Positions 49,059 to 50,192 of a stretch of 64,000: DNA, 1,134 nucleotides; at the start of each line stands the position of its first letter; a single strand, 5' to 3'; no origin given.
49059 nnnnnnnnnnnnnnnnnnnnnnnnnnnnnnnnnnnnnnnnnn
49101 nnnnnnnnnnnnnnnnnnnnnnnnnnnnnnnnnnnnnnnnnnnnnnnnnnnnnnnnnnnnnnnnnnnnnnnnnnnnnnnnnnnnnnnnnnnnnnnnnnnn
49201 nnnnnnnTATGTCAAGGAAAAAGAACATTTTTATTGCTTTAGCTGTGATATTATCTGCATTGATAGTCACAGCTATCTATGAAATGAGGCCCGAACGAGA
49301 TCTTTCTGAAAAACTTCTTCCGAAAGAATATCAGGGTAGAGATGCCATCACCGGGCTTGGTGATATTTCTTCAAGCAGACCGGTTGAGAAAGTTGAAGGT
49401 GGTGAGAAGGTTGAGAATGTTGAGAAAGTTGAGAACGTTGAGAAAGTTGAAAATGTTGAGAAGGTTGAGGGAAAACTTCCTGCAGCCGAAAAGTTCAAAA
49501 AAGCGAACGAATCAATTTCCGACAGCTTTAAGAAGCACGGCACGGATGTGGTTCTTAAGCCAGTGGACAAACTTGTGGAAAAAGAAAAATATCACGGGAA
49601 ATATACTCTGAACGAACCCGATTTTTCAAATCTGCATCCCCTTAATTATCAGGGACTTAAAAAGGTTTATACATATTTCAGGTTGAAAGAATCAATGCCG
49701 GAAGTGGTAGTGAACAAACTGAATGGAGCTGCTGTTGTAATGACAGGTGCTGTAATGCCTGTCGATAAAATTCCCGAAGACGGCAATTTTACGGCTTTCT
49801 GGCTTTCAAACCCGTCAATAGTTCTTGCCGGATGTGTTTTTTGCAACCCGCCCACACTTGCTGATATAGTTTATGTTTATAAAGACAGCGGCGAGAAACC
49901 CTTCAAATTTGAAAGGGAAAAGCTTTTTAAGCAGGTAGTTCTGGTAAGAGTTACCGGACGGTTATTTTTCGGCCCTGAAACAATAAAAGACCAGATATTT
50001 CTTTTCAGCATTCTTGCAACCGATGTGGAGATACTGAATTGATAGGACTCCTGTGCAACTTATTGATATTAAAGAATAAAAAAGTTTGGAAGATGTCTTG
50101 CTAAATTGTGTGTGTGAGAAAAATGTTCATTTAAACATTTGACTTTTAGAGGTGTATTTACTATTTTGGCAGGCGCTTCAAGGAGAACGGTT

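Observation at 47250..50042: MacB-like ABC transporter with a His-rich FtsX permease and a DUF3299-like partner: candidate zinc-starvation system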

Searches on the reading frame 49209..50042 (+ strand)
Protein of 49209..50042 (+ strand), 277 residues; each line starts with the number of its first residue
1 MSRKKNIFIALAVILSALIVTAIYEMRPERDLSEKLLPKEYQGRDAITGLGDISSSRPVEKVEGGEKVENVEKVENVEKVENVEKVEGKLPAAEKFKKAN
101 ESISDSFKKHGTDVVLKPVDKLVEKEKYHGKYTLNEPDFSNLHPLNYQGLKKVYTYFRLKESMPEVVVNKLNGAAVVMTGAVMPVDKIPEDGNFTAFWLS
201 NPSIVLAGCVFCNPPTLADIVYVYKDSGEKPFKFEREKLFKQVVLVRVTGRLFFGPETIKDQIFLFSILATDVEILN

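Call 3: search_protein_families(library=pfam, proteins=[window:49209-50042:+], max_evalue=0.1)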
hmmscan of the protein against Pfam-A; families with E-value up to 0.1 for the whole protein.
window:49209-50042:+ (277 aa): 1 family
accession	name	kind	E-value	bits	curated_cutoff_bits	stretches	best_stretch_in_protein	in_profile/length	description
PF11736.14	DUF3299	-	0.0041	17.7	22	1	163-230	39-102/139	Protein of unknown function (DUF3299)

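Call 4: search_protein_families(library=ncbifam, proteins=[window:49209-50042:+], max_evalue=0.1)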
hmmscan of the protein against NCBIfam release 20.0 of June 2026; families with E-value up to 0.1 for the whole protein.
window:49209-50042:+ (277 aa): 0 families

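Call 8: find_homologous_proteins(query=window:49209-50039:+, max_evalue=0.001)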
Query window:49209-50039:+ (277 aa): 91 proteins with E <= 0.001 among 7653 candidates.
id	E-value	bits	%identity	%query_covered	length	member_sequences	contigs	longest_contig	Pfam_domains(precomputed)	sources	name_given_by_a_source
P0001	1.0e-160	551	92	100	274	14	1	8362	-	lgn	-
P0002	2.0e-146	504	84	100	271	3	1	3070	-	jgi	jgi:hypothetical protein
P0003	2.2e-124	432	73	100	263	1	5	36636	-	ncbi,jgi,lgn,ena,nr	ncbi:MAG TPA: hypothetical protein PKG52_06810 [bacterium]|nr:hypothetical protein [bacterium] HPS30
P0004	9.2e-120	417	71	100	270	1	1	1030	-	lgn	-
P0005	1.9e-119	416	71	94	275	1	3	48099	-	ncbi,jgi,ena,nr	ncbi:MAG TPA: hypothetical protein P5044_02395 [bacterium]|nr:hypothetical protein [bacterium]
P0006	1.3e-118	413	69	94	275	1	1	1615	-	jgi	-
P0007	4.1e-118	412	70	94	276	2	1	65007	-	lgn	-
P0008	1.7e-117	409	68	100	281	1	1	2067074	-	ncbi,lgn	ncbi:MAG: hypothetical protein ACOX2F_01460 [bacterium]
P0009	3.6e-117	408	69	100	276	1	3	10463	-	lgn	-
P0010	4.4e-117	408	69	94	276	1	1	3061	-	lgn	-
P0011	1.2e-116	407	69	100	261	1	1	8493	-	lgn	-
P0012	3.3e-115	402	69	95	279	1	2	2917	-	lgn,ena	-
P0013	4.2e-115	402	72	94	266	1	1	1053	-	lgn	-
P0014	9.2e-113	394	69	92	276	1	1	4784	-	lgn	-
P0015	5.9e-105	368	64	100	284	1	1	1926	-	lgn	-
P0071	5.1e-73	264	64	66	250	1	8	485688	-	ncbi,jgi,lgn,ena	jgi:hypothetical protein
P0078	4.1e-71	257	49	100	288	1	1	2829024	-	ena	-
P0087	7.9e-42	161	37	99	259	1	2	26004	-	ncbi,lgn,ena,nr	ncbi:hypothetical protein KAH37_00225 [bacterium]|nr:hypothetical protein [bacterium]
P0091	5.9e-37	145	43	63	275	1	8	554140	-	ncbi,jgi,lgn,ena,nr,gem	ncbi:MAG TPA: hypothetical protein P5077_03170 [bacterium]|nr:hypothetical protein [bacterium]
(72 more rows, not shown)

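Call 16: search_solved_structures(query=A1, max_evalue=10, show_alignments=2)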
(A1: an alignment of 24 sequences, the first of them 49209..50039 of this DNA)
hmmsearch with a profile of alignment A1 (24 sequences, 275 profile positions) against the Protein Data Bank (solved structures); distinct sequences matched with E-value up to 10: 8.
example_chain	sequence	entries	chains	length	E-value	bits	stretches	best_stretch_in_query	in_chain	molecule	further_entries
4hsp_A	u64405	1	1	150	0.18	14.4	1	164-227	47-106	hypothetical protein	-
2mn6_B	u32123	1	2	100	0.6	12.7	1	13-104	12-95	Sec-independent protein translocase protein TatA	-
2mn7_A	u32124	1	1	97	0.61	12.7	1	13-104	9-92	Sec-independent protein translocase protein TatA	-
8rjc_9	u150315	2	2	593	0.71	12.5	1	12-98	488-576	Calnexin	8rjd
7dtd_A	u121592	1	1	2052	2.1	10.9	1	13-95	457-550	Sodium channel protein type 1 subunit alpha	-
9vkp_d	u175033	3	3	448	2.7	10.6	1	16-120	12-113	ATP synthase subunit b-delta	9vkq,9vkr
8ab6_F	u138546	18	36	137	4.3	9.9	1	47-150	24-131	YALI0F24673p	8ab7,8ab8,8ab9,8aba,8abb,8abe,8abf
7a6h_Q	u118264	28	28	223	4.8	9.8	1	34-123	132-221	DNA-directed RNA polymerase III subunit RPC7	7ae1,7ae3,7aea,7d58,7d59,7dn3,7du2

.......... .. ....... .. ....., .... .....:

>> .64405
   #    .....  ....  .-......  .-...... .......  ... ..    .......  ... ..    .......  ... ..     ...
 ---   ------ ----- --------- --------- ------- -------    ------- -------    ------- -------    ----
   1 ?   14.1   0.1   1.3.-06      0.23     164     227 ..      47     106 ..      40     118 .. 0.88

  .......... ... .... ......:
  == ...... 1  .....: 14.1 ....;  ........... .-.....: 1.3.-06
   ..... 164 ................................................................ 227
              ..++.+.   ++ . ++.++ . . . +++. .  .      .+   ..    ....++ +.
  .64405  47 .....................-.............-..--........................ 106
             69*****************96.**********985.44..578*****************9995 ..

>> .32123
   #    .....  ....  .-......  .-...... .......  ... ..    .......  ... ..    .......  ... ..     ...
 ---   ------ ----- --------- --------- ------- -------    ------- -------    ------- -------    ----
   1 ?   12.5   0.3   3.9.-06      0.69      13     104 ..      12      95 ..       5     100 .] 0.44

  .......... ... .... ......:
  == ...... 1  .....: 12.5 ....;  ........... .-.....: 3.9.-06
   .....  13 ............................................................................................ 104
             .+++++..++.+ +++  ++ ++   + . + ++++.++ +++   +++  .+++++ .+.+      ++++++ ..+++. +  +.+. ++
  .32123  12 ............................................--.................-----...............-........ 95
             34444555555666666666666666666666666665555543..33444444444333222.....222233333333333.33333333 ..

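Call 17: search_protein_families(library=pfam, alignment_id=A1, max_evalue=0.1)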
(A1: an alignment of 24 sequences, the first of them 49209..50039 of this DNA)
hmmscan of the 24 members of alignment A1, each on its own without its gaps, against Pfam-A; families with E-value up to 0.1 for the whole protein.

A. member 1, window:49209-50039:+ (277 aa): 1 family
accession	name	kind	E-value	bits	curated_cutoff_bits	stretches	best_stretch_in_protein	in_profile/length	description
PF11736.14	DUF3299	-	0.0041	17.7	22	1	163-230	39-102/139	Protein of unknown function (DUF3299)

B. families by the number of members that match (of 24 scanned): 7 families
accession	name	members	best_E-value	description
PF11736.14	DUF3299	15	0.00095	Protein of unknown function (DUF3299)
PF15297.11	CKAP2_C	1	0.0014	Cytoskeleton-associated protein 2 C-terminus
PF05545.16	FixQ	1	0.022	Cbb3-type cytochrome oxidase component FixQ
PF22820.2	TcaA_3rd_4th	1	0.038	TcaA protein 3rd/4th domain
PF19893.4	DUF6366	1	0.055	Family of unknown function (DUF6366)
PF09710.15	Trep_dent_lipo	1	0.079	Treponema clustered lipoprotein (Trep_dent_lipo)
PF01080.22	Presenilin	1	0.098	Presenilin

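Call 22: predict_structure(alignment_id=A1)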
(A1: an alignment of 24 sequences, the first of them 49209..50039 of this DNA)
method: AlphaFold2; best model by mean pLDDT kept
length: 277 residues; sequences in the alignment: 24
mean_pLDDT: 73.4   pTM: 0.66
mean pLDDT of the five models: 73.4, 73.1, 72.5, 71.1, 70.7
residues with pLDDT >= 90: 62; 70-90: 127; 50-70: 34; < 50: 54
segments of 3 or more residues with pLDDT < 50: 63-116
pLDDT, mean of each block of 10 residues (from residue 1): 77 88 65 74 82 84 41 29 31 43 38 49 61 83 91 90 89 93 88 90 75 73 86 87 90 85 89 87
secondary structure, 60 per line:
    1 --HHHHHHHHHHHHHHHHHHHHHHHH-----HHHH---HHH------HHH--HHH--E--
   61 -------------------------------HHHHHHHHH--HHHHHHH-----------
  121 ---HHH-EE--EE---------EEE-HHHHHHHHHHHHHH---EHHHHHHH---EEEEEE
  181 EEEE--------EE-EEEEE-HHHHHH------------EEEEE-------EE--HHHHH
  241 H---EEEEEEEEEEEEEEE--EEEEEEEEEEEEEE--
elements in order: H3-26 H32-35 H92-100 H103-109 E143-145 H147-160 H165-171 E175-184 E196-200 H202-207 E220-224 H236-241 E245-259 E262-275

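Call 26: fold_search(model_id=the predicted structure, library=pdb)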
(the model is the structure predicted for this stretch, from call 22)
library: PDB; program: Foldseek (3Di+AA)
matches with E <= 10: 436; with E <= 0.001: 2
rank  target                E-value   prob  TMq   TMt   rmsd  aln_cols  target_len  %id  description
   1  4hsp                  7.0e-05  1.00  0.26  0.47   3.6       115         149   17  Crystal structure of a DUF3299 family protein (PA4066) from Pseudomonas aeruginosa PAO1 at 2.45 A resolution (released 2012-12-26)
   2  3nel_A                8.9e-04  1.00  0.21  0.14   6.1       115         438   20  Aspartyl-tRNA synthetase complexed with aspartic acid (released 2010-08-04)
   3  1b8a_A                1.2e-03  1.00  0.22  0.15   6.1       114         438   19  ASPARTYL-TRNA SYNTHETASE (released 1999-02-02)
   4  4glv_B                1.5e-03  0.99  0.22  0.52   5.7       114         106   19  OBody AM3L09 bound to hen egg-white lysozyme (released 2013-08-21)
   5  6hhv_B                2.2e-03  0.99  0.21  0.11   5.9       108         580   13  Structure of T. thermophilus AspRS in Complex with 5'-O-(N-(L-aspartyl)-sulfamoyl)N3-methyluridine (released 2019-12-18)
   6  4glv_H                2.3e-03  0.99  0.23  0.53   5.5       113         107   19  OBody AM3L09 bound to hen egg-white lysozyme (released 2013-08-21)
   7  6sjc_B                2.5e-03  0.99  0.21  0.11   5.9       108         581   13  Structure of T. thermophilus AspRS in Complex with 5'-O-(N-(L-aspartyl)-sulfamoyl)adenosine (released 2020-01-08)
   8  8d0b_C                2.8e-03  1.00  0.24  0.50   4.7       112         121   15  Human CST-DNA polymerase alpha/primase preinitiation complex bound to 4xTEL-foldback template (released 2022-06-22)
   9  1wyd_B                3.0e-03  0.99  0.22  0.15   5.6       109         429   10  Crystal Structure of Aspartyl-tRNA synthetase from Sulfolobus tokodaii (released 2006-07-04)
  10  6sjc_A                3.2e-03  0.99  0.21  0.11   5.8       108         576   13  Structure of T. thermophilus AspRS in Complex with 5'-O-(N-(L-aspartyl)-sulfamoyl)adenosine (released 2020-01-08)
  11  3e9h_A                3.2e-03  0.96  0.21  0.13   6.7       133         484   15  Lysyl-tRNA synthetase from Bacillus stearothermophilus complexed with L-Lysylsulfamoyl adenosine (released 2009-07-14)
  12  8d0b_B                3.2e-03  0.93  0.19  0.15  11.8       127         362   10  Human CST-DNA polymerase alpha/primase preinitiation complex bound to 4xTEL-foldback template (released 2022-06-22)
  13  6o3f_B                5.0e-03  0.97  0.21  0.12   5.6       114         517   14  Crystal Structure of Lysyl-tRNA Synthetase from Chlamydia trachomatis with complexed with L-lysine and a difluoro cycl (released 2019-03-27)
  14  6hhv_A                5.6e-03  0.98  0.21  0.11   5.8       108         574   13  Structure of T. thermophilus AspRS in Complex with 5'-O-(N-(L-aspartyl)-sulfamoyl)N3-methyluridine (released 2019-12-18)
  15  1efw_A                6.0e-03  0.98  0.21  0.11   5.7       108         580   13  Crystal structure of aspartyl-tRNA synthetase from Thermus thermophilus complexed to tRNAasp from Escherichia coli (released 2000-06-19)
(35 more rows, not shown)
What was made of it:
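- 49209..50042 (+): Membrane-anchored DUF3299-type OB-fold protein (ZrgE/PA4066-like), 277 aa. Foldseek puts 4hsp on top at E 7e-5 (call 26).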

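Call 32: find_encoding_contigs(protein=P0008, flank=8000, max_places=2)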
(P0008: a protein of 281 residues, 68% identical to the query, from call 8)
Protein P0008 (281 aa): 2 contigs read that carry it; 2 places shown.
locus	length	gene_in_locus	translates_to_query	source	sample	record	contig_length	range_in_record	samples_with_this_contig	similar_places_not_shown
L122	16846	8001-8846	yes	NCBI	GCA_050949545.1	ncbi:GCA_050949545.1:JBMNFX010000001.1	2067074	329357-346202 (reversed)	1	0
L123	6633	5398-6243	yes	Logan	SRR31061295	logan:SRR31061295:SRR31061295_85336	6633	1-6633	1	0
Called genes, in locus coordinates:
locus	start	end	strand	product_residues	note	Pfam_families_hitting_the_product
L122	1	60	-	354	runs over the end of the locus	PF01063:Aminotran_4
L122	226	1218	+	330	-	-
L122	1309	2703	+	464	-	-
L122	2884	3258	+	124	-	PF02579:Nitro_FeMo-Co (weak)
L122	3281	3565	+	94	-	PF17253:DUF5320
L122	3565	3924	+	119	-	PF02579:Nitro_FeMo-Co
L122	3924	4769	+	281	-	PF01656:CbiA, PF10609:ParA, PF13187:Fer4_9, PF00037:Fer4 (weak), PF14697:Fer4_21, PF12838:Fer4_7 (weak), PF00037:Fer4 (weak), PF10609:ParA (weak), +7 more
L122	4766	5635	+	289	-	PF01656:CbiA, PF13614:AAA_31 (faint), PF12838:Fer4_7 (faint), PF12797:Fer4_2 (faint), PF14697:Fer4_21, PF13187:Fer4_9 (weak), PF00037:Fer4 (weak), PF10609:ParA (weak), +2 more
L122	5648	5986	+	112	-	PF02579:Nitro_FeMo-Co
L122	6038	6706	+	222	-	PF00005:ABC_tran, PF13304:AAA_21 (faint)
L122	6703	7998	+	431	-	PF02687:FtsX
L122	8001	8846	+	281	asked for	-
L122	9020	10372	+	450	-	-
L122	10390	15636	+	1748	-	PF16313:DUF4953 (weak)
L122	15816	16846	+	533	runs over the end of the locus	PF03349:Toluene_X (weak)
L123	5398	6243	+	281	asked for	-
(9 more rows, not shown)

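Call 33: find_encoding_contigs(protein=P0078, flank=8000, max_places=2)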
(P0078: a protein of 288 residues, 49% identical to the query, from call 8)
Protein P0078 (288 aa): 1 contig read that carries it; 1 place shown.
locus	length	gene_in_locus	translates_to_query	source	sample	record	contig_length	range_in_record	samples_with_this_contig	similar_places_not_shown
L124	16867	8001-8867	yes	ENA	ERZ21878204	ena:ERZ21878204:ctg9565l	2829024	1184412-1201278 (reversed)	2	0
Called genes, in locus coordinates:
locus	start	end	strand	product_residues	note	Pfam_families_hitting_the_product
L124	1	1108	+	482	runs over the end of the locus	PF00149:Metallophos (weak), PF02872:5_nucleotid_C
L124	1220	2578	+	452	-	PF02347:GDC-P, PF00266:Aminotran_5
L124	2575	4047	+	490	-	PF02347:GDC-P, PF00266:Aminotran_5 (weak), PF21478:GcvP2_C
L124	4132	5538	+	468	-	PF00498:FHA (weak), PF00158:Sigma54_activat, PF14532:Sigma54_activ_2, PF07728:AAA_5 (faint), PF25601:AAA_lid_14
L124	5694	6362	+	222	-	PF13555:AAA_29 (weak), PF00005:ABC_tran, PF13304:AAA_21 (faint)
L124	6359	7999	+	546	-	PF02687:FtsX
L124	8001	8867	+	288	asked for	-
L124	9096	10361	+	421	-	-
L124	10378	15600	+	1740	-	PF16313:DUF4953 (weak)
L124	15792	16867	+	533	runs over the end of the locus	PF03349:Toluene_X (faint)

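Call 34: find_encoding_contigs(protein=P0091, flank=9000, max_places=1)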
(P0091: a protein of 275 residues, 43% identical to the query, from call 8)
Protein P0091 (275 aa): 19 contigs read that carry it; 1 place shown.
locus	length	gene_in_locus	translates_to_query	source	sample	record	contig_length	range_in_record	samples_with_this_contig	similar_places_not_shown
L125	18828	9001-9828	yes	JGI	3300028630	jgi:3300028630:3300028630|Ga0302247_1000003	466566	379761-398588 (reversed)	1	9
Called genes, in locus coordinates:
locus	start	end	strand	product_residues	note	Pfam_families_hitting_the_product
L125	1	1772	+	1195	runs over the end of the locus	PF01855:POR_N, PF17147:PFOR_II, PF01558:POR, PF10371:EKR, PF12838:Fer4_7, PF13183:Fer4_8 (weak), PF13484:Fer4_16, PF02775:TPP_enzyme_C, +3 more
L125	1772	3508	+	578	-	-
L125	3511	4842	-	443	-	PF01551:Peptidase_M23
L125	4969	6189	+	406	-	PF00375:SDF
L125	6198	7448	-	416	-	PF07670:Gate, PF07664:FeoB_C, PF07670:Gate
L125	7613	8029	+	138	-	PF01325:Fe_dep_repress, PF02742:Fe_dep_repr_C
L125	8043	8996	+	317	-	PF04055:Radical_SAM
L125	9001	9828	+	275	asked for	-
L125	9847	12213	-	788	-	PF06798:PrkA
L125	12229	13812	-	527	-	PF11617:Cu-binding_MopE (weak), PF26766:Choice_anch_L (weak)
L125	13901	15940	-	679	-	-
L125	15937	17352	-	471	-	PF26314:MptA_B_family, PF09594:GT87 (weak)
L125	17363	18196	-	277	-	PF17284:Spermine_synt_N, PF01564:Spermine_synth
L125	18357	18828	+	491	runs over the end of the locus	PF08323:Glyco_transf_5, PF13439:Glyco_transf_4 (weak), PF20706:GT4-conflict (faint), PF13579:Glyco_trans_4_4 (faint), PF00534:Glycos_transf_1, PF13692:Glyco_trans_1_4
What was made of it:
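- In one relative a DUF3299-type gene sits in an operon with a DtxR-family metalloregulator (call 34).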

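Call 35: find_encoding_contigs(protein=P0087, flank=9000, max_places=1)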
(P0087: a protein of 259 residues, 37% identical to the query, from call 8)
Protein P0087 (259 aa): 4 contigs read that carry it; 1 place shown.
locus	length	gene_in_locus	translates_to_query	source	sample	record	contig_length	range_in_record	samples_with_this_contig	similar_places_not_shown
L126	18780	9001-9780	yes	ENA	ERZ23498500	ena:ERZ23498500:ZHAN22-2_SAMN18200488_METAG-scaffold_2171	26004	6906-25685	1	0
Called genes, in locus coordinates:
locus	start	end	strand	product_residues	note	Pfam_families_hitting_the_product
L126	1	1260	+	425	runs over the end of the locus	-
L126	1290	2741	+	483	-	PF01225:Mur_ligase (faint), PF08245:Mur_ligase_M, PF02875:Mur_ligase_C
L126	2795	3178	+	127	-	PF07238:PilZ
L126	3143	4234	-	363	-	PF00144:Beta-lactamase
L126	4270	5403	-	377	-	PF13173:AAA_14, PF13635:DUF4143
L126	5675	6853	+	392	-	PF07075:NamZ_N, PF20732:NamZ_C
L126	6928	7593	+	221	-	PF00005:ABC_tran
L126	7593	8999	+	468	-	PF12704:MacB_PCD (weak), PF02687:FtsX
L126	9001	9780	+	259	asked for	-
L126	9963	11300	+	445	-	-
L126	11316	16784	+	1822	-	PF16313:DUF4953 (faint)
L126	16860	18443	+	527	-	PF18492:ORF_2_N (weak), PF00082:Peptidase_S8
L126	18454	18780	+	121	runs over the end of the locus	PF00085:Thioredoxin, PF13098:Thioredoxin_2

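Call 36: find_encoding_contigs(protein=P0071, flank=9000, max_places=1)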
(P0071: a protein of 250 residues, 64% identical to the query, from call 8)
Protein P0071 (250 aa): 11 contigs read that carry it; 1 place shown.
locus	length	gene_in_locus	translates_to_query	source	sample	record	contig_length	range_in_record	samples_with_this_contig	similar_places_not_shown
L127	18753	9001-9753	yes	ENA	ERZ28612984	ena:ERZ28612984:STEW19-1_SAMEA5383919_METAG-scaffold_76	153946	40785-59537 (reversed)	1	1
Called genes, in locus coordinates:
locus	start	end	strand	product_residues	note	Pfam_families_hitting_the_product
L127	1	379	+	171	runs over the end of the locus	-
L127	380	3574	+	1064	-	PF10412:TrwB_AAD_bind (faint), PF01935:DUF87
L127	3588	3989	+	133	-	PF14567:SUKH_5 (weak), PF09346:SMI1_KNR4, PF14568:SUKH_6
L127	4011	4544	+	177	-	PF12639:Colicin-DNase, PF14414:WHH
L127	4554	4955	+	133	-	PF14567:SUKH_5 (weak), PF09346:SMI1_KNR4, PF14568:SUKH_6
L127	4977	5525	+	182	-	PF12639:Colicin-DNase, PF14414:WHH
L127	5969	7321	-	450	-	PF13173:AAA_14, PF13635:DUF4143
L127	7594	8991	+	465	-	PF14691:Fer4_20, PF07992:Pyr_redox_2, PF13450:NAD_binding_8 (weak), PF13738:Pyr_redox_3, PF00070:Pyr_redox (weak)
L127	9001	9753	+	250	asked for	-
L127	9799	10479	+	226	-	PF00005:ABC_tran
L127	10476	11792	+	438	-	PF02687:FtsX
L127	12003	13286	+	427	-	-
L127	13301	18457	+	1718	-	PF16313:DUF4953 (faint)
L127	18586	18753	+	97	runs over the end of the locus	-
